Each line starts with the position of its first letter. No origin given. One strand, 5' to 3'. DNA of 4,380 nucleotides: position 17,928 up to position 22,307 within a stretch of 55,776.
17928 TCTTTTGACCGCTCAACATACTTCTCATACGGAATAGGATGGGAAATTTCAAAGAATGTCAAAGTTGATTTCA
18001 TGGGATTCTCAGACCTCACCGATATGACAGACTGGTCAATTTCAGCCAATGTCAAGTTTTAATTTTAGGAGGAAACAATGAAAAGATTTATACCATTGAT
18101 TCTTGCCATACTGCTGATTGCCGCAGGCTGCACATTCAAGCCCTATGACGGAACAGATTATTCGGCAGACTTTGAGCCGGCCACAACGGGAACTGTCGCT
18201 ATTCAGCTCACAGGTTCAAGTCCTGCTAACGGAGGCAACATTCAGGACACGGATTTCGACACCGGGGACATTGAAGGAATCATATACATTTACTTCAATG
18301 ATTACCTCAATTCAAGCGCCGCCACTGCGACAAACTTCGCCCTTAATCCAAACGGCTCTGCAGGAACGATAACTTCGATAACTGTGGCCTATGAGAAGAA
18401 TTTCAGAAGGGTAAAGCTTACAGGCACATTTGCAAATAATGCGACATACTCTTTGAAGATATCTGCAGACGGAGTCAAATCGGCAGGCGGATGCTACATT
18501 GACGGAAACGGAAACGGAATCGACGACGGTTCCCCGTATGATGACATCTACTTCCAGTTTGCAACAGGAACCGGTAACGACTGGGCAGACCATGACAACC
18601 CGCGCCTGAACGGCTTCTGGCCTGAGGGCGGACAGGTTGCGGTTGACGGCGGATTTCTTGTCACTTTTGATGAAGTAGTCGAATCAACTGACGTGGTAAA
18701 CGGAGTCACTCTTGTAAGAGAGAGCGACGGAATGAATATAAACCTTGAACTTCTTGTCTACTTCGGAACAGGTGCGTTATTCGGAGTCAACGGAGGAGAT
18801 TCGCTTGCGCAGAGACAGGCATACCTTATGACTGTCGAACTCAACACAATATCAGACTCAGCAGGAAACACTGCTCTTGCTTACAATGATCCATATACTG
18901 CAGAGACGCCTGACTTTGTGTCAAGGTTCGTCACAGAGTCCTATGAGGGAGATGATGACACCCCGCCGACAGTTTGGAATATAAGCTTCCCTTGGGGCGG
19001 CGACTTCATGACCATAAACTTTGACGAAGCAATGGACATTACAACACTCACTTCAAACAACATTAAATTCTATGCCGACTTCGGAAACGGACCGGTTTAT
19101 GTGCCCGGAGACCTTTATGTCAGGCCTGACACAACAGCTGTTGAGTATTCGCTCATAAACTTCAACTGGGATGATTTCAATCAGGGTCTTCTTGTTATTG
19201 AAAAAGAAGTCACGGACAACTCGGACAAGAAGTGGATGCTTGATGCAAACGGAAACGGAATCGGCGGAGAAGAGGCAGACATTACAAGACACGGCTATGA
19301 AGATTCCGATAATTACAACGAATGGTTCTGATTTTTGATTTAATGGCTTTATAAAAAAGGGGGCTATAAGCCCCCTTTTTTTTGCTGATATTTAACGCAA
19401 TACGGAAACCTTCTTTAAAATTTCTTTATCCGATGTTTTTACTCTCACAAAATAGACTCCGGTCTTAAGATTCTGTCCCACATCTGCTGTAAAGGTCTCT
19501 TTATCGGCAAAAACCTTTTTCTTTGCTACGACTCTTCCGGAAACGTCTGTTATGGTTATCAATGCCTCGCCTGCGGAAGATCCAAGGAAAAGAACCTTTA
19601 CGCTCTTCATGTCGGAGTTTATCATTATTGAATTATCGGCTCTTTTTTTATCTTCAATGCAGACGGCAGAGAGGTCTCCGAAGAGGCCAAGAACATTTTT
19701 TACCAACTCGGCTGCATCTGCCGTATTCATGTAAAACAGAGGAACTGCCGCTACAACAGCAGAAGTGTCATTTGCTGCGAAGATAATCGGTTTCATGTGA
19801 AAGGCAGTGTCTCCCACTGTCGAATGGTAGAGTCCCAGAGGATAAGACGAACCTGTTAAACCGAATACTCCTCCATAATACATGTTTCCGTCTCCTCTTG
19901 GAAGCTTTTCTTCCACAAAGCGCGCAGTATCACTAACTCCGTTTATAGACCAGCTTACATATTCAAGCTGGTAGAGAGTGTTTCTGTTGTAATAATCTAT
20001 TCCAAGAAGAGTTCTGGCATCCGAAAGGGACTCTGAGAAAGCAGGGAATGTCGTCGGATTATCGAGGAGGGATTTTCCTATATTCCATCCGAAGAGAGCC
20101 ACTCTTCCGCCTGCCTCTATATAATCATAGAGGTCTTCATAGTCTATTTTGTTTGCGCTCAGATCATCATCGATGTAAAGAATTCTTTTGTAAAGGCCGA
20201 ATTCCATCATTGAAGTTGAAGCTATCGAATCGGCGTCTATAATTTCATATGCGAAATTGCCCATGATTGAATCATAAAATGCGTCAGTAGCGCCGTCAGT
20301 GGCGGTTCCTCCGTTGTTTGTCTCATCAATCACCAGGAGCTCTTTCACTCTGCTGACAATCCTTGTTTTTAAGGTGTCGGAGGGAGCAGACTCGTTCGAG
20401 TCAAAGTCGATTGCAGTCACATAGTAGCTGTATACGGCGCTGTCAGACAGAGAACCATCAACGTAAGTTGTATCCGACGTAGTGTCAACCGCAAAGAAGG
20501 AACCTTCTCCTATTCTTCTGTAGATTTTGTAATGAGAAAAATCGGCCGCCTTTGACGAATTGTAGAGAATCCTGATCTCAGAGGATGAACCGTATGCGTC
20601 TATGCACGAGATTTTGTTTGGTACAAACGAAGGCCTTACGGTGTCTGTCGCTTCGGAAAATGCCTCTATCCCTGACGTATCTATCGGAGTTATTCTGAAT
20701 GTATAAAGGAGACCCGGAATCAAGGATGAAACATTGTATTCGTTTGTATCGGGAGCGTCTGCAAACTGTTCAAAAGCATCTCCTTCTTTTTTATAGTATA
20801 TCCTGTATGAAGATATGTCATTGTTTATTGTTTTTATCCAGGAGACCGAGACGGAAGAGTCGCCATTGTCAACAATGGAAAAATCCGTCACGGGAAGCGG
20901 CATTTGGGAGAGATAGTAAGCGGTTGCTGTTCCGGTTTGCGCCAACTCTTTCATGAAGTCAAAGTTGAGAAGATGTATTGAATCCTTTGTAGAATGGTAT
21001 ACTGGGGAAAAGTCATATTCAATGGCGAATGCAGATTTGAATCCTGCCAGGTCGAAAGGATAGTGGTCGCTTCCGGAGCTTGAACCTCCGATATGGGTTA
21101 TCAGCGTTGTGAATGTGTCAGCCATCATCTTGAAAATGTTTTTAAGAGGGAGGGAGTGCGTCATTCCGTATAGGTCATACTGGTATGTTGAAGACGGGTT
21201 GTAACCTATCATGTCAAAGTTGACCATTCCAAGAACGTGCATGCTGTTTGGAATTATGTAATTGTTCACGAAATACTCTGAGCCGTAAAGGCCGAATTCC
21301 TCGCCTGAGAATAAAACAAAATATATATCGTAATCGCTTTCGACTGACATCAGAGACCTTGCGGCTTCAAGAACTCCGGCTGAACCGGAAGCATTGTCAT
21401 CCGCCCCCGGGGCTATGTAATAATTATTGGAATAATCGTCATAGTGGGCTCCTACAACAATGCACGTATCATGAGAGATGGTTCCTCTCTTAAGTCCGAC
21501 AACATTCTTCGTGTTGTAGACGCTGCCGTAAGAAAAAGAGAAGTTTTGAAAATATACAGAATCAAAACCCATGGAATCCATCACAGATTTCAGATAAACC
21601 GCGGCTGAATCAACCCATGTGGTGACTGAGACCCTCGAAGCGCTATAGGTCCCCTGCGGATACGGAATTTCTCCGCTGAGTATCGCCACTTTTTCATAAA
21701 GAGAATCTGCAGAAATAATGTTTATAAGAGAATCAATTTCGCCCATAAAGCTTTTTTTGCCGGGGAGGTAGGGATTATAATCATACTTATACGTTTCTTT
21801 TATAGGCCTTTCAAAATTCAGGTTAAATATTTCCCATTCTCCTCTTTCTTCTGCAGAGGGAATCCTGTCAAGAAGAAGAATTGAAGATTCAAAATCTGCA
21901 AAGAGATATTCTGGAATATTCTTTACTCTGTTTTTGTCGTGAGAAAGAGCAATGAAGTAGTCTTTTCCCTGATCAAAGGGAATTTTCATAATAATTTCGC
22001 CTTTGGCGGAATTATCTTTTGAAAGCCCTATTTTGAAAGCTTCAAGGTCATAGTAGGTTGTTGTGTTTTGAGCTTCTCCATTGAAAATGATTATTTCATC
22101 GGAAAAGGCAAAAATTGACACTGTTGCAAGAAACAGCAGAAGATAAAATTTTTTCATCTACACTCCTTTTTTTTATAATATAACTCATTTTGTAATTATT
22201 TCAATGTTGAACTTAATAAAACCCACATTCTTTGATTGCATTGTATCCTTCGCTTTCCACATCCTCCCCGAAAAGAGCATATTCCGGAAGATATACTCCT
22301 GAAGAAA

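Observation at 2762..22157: One ThuA/GATase1-like module occurs seven times in five secreted proteins, four of them T9SS cargo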

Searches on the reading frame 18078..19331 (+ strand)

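Call 21: search_protein_families(library=pfam, proteins=[window:18078-19331:+], max_evalue=0.01)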
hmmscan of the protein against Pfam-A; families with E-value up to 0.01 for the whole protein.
window:18078-19331:+ (417 aa): 1 family
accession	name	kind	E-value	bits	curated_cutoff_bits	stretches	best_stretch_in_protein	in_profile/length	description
PF13205.12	Big_5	-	2.7e-15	57.4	23.6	2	39-138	2-92/105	Bacterial Ig-like domain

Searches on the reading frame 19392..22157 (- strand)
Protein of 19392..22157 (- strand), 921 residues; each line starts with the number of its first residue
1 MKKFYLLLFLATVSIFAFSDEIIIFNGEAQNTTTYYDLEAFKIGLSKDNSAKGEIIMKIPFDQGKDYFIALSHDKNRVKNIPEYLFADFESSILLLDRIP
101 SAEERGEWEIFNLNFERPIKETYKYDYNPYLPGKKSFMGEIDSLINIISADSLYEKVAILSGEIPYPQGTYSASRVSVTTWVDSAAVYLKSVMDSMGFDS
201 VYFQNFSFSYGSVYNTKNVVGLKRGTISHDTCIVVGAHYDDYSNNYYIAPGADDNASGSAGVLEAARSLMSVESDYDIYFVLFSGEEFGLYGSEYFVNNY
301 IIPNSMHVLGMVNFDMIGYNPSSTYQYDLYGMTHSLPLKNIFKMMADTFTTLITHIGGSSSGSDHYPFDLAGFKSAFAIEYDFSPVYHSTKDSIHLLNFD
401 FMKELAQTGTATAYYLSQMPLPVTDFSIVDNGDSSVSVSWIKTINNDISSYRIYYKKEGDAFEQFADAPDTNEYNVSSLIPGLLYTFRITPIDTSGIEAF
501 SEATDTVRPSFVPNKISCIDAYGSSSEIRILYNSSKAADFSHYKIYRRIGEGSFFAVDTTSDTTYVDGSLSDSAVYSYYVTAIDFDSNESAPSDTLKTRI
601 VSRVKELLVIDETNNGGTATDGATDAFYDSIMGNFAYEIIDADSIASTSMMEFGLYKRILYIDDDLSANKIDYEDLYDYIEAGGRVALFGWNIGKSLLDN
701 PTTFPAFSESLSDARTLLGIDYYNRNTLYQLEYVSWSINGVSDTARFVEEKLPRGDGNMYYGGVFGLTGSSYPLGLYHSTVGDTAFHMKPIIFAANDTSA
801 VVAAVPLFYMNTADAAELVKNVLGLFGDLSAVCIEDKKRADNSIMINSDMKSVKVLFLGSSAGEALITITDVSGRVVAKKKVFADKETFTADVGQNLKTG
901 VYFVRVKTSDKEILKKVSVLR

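Call 5: search_protein_families(library=pfam, proteins=[window:19392-22157:-], max_evalue=1)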
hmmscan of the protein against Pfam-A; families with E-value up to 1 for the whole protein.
window:19392-22157:- (921 aa): 10 families
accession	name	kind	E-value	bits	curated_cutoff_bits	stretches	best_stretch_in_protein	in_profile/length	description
PF04389.22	Peptidase_M28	-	1e-34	120.4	21.3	1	218-408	1-188/193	Peptidase family M28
PF00041.27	fn3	-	8.2e-13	48.8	25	1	422-505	2-82/84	Fibronectin type III domain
PF18962.6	Por_Secre_tail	-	1e-06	29.4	27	1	860-919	17-75/75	Secretion system C-terminal sorting domain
PF01546.33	Peptidase_M20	-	7.5e-05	23.2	24.6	1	244-301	25-84/206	Peptidase family M20/M25/M40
PF05450.20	Nicastrin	-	0.001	19.1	25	1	233-298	3-72/218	Nicastrin large lobe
PF05343.19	Peptidase_M42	-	0.002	17.7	23.2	1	227-299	108-179/292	M42 glutamyl aminopeptidase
PF13860.13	FlgD_ig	-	0.015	15.7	27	1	858-910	18-77/79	FlgD Ig-like domain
PF21910.2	GH85_C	-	0.094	13.6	27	0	524-566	15-56/95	GH85 endohexosaminidases, C-terminal domain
PF14312.12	FG-GAP_2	-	0.094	13.4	23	1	227-242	24-38/49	FG-GAP repeat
PF25059.1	FN3_DSCAM-DSCAML_C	-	0.14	12.9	39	1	447-501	19-74/89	DSCAM/DSCAML C-terminal Fn3-like domain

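Call 6: search_protein_families(library=ncbifam, proteins=[window:19392-22157:-], max_evalue=1)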
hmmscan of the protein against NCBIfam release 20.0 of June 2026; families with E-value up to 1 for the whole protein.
window:19392-22157:- (921 aa): 10 families
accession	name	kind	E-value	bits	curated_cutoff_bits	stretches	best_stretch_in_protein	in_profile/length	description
NF045908.1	AminopepLapALeg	equivalog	4.1e-22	78.6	600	1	177-416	151-393/396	aminopeptidase LapA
TIGR04183.1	Por_Secre_tail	domain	7.8e-08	32.2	23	1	857-918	13-70/72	T9SS type A sorting domain-containing protein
NF007568.0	PRK10199.1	equivalog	3.7e-06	26.4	298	1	250-299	139-188/346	aminopeptidase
NF038113.1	T9SSA_dep_M36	equivalog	3.9e-05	22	885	1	835-917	786-866/869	T9SS-dependent M36 family metallopeptidase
TIGR01910.1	DapE-ArgE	subfamily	0.0087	15.3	217.6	1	251-323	102-177/373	ArgE/DapE family deacylase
NF033708.1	T9SS_Cterm_ChiA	domain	0.033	14.1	40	1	867-917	4-53/55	T9SS sorting signal type C domain-containing protein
NF040822.1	lys_aminopep_Arch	equivalog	0.063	12.3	700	1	221-303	149-221/345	lysyl aminopeptidase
TIGR01883.1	PepT-like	hypoth_equivalog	0.076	12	274.25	1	251-302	98-149/361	peptidase T-like protein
NF009531.0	PRK12893.1-5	equivalog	0.087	11.3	486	1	216-292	61-134/421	Zn-dependent hydrolase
NF058540.1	Ncarbamyl_ErtE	equivalog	0.22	10.1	520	1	150-292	10-135/418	N-carbamyl-l-glutamate amidohydrolase ErtE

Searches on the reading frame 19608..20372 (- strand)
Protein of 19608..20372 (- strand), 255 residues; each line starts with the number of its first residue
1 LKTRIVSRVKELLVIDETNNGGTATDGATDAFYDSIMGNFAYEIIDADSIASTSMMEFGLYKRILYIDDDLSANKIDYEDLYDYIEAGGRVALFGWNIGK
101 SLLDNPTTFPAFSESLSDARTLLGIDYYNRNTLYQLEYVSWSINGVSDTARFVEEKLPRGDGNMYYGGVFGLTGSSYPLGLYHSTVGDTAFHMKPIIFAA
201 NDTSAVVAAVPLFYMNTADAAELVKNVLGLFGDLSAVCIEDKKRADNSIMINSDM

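Call 15: find_homologous_proteins(query=window:19668-20369:-, max_evalue=0.001)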
Query seq(234 aa): 857 candidates shared short words with the query, none scored E <= 0.001.

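Call 29: search_protein_representatives(protein=window:19608-20372:-)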
Query: 255 residues. Proteins with E-value up to 0.001 (for the whole library): 65; up to 1e-10: 17; up to 1e-30: 13. The best 65 are listed.
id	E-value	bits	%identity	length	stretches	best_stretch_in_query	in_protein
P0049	1.9e-107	374.7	68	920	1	2-254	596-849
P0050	1.3e-62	227.9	46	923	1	3-238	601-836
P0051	4.6e-58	213.0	47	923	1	4-232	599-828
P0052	2.6e-50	187.6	43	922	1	2-238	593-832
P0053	9.6e-49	182.4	44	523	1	3-228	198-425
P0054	1.9e-48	181.5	43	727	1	4-232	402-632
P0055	7.8e-48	179.5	42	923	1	3-251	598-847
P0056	1.6e-44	168.6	39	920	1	4-236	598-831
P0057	2.3e-42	161.6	38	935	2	3-236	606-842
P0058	5.0e-42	160.4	41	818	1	9-233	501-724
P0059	1.2e-41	159.2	41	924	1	3-238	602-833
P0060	2.5e-41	158.2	41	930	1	10-232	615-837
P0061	2.0e-37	145.4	39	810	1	2-236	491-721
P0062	6.3e-27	111.0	32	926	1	1-237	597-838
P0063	2.5e-24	102.5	34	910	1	4-246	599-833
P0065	5.6e-13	65.3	32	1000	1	10-229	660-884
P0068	3.3e-09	53.0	26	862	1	3-240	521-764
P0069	9.5e-09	51.5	35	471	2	10-98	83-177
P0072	3.1e-08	49.8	27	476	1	10-235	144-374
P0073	9.5e-08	48.2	33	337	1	11-219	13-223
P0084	8.8e-06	41.8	28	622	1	10-208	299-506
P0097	1.4e-04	37.8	28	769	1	11-233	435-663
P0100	2.3e-04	37.1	26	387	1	1-228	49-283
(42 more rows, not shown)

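Call 36: search_protein_families(library=pfam, alignment_id=A3, max_evalue=0.01)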
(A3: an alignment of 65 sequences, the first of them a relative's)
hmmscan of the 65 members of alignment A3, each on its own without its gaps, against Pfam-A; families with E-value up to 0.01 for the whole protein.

A. member 1, P0049 (920 aa): 6 families
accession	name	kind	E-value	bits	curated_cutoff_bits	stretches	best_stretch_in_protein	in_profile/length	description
PF04389.22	Peptidase_M28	-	6.3e-32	111.3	21.3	1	217-404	1-185/193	Peptidase family M28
PF00041.27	fn3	-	7.7e-12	45.7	25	1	421-500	2-78/84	Fibronectin type III domain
PF18962.6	Por_Secre_tail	-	9.5e-06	26.3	27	1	860-916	18-73/75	Secretion system C-terminal sorting domain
PF01546.33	Peptidase_M20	-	0.00032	21.1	24.6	1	246-308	28-98/206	Peptidase family M20/M25/M40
PF05450.20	Nicastrin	-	0.0066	16.5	25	0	232-298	3-73/218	Nicastrin large lobe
PF21910.2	GH85_C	-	0.008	17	27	0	524-564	16-54/95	GH85 endohexosaminidases, C-terminal domain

B. families by the number of members that match (of 65 scanned): 23 families
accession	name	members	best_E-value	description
PF18962.6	Por_Secre_tail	55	1.8e-14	Secretion system C-terminal sorting domain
PF00041.27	fn3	41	7.1e-15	Fibronectin type III domain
PF04389.22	Peptidase_M28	40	8.3e-40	Peptidase family M28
PF01546.33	Peptidase_M20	33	2.6e-10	Peptidase family M20/M25/M40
PF13860.13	FlgD_ig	30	1.2e-12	FlgD Ig-like domain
PF13585.12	CHU_C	15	4.6e-06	CHU_C Type IX secretion signal domain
PF05450.20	Nicastrin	8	0.00029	Nicastrin large lobe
PF05343.19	Peptidase_M42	5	2.4e-05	M42 glutamyl aminopeptidase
PF21910.2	GH85_C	4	0.001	GH85 endohexosaminidases, C-terminal domain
PF25059.1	FN3_DSCAM-DSCAML_C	2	4.6e-05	DSCAM/DSCAML C-terminal Fn3-like domain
PF16656.11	Pur_ac_phosph_N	2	0.002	Purple acid Phosphatase, N-terminal domain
PF01433.26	Peptidase_M1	1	2e-26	Peptidase family M1 domain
PF17900.6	Peptidase_M1_N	1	1.3e-10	Peptidase M1 N-terminal domain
PF05547.17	Peptidase_M6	1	2.1e-10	Immune inhibitor A peptidase M6, catalytic domain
PF16254.10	DUF4910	1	1.2e-05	Domain of unknown function (DUF4910)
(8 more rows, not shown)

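Call 46: list_cluster_members(proteins=[P0049, P0050, P0065, P0068, P0097, P0069, P0072, P0100, P0073, P0084])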
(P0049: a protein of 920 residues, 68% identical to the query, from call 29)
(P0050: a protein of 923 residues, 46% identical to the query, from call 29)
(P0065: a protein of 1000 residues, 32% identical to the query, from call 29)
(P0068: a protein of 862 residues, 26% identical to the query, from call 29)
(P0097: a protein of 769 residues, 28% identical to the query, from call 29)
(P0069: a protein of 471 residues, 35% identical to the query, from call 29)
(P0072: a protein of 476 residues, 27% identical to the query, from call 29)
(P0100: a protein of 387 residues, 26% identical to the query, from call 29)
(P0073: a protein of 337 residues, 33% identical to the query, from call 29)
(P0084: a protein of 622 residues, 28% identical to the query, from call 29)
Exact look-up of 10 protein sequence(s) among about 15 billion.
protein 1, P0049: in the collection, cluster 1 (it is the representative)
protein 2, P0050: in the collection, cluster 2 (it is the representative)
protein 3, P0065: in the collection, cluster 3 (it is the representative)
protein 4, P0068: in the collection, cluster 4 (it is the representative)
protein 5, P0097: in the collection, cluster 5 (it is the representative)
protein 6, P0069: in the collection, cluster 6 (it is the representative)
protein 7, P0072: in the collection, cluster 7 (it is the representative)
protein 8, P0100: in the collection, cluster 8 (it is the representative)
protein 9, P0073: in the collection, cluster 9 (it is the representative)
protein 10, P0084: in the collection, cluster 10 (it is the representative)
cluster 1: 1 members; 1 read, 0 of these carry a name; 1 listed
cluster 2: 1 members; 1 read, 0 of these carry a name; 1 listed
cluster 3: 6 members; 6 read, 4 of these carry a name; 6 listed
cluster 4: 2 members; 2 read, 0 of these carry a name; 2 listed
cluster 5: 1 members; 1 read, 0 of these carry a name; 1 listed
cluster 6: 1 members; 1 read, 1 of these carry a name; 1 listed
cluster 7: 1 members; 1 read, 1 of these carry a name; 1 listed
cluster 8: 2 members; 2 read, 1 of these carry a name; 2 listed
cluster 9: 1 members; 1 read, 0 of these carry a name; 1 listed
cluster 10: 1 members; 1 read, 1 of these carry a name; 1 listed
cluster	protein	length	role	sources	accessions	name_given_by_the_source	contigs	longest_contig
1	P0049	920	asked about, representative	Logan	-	-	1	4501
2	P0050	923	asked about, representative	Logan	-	-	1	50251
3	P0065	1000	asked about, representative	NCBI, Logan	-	-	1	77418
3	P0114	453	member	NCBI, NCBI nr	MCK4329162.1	T9SS type A sorting domain-containing protein, partial [candidate division WOR-3 ... | T9SS type A sorting domain-containing protein [candidate division WOR-3 bacterium]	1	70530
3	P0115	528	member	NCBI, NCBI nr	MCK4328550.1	hypothetical protein KAX02_01785, partial [candidate division WOR-3 bacterium] | hypothetical protein [candidate division WOR-3 bacterium]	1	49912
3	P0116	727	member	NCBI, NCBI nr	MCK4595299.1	hypothetical protein KAT73_00835, partial [candidate division WOR-3 bacterium] | hypothetical protein [candidate division WOR-3 bacterium]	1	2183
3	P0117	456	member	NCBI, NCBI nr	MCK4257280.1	hypothetical protein KAX35_10350, partial [candidate division WOR-3 bacterium] | hypothetical protein [candidate division WOR-3 bacterium]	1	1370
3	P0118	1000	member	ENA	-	-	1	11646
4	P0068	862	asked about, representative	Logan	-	-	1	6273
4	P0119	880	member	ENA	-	-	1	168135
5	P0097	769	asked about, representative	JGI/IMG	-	-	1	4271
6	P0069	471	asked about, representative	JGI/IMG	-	hypothetical protein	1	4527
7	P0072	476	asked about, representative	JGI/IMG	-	hypothetical protein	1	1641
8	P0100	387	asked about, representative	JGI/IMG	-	hypothetical protein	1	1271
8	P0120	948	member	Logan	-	-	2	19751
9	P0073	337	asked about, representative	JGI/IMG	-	-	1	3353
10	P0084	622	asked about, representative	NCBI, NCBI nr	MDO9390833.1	MAG: M20/M25/M40 family metallo-hydrolase [bacterium] | M20/M25/M40 family metallo-hydrolase [bacterium]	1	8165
